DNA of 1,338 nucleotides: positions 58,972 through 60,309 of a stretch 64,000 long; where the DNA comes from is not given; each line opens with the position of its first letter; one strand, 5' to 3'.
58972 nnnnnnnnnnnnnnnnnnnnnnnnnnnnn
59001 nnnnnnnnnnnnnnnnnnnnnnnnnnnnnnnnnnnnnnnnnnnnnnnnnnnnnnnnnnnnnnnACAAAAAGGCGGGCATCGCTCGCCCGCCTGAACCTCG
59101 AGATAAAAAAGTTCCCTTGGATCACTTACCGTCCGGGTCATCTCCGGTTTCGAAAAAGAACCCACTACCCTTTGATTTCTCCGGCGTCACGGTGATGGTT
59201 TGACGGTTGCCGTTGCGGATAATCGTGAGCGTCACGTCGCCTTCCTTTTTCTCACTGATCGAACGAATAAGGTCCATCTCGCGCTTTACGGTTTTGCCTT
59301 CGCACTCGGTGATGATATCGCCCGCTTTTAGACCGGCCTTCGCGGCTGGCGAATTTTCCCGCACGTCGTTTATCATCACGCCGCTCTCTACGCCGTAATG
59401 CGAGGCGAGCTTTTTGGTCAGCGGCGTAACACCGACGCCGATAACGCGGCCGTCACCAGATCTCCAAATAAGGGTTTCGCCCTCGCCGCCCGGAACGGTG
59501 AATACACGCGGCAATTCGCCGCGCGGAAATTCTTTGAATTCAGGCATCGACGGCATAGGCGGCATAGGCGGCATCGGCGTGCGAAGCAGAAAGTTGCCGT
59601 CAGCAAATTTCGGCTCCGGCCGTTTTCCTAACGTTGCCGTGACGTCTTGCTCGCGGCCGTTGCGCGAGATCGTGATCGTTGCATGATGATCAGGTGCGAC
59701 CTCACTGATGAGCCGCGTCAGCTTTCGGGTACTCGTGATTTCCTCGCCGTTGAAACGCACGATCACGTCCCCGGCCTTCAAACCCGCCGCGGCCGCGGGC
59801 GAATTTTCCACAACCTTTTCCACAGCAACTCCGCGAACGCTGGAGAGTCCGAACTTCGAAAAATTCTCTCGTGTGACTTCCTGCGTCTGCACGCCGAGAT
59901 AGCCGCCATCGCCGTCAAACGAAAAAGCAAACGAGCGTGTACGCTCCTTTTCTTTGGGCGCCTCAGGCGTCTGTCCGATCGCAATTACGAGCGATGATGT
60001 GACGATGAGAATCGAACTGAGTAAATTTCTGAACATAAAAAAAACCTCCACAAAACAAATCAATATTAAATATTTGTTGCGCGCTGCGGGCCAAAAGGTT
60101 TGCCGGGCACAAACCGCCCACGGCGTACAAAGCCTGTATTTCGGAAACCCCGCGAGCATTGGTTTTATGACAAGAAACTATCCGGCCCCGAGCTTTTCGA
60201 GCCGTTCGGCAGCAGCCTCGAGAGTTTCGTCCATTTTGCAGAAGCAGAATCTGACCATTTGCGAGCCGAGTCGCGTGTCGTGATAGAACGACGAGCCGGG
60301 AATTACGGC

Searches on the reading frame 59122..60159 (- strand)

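Call 11: search_protein_families(library=pfam, proteins=[window:59122-60159:-])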
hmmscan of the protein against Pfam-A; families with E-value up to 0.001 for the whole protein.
window:59122-60159:- (345 aa): 6 families
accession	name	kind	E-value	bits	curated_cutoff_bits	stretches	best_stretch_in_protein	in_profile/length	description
PF13180.12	PDZ_2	-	2e-38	130.9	27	2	239-325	2-79/80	PDZ domain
PF17820.7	PDZ_6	-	1.4e-24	86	27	2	113-166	2-54/54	PDZ domain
PF00595.29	PDZ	-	1e-17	64.7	23.2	2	85-147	9-63/81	PDZ domain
PF14685.13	PDZ_Tricorn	-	9.5e-11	42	25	1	266-324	27-88/88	Tricorn protease PDZ domain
PF04495.20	GRASP55_65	-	2.3e-09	38.1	27.7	1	257-331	41-118/138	GRASP55/65 PDZ-like domain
PF19805.5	DUF6288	-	2.1e-07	30.9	26.3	0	261-325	3-75/402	Family of unknown function (DUF6288)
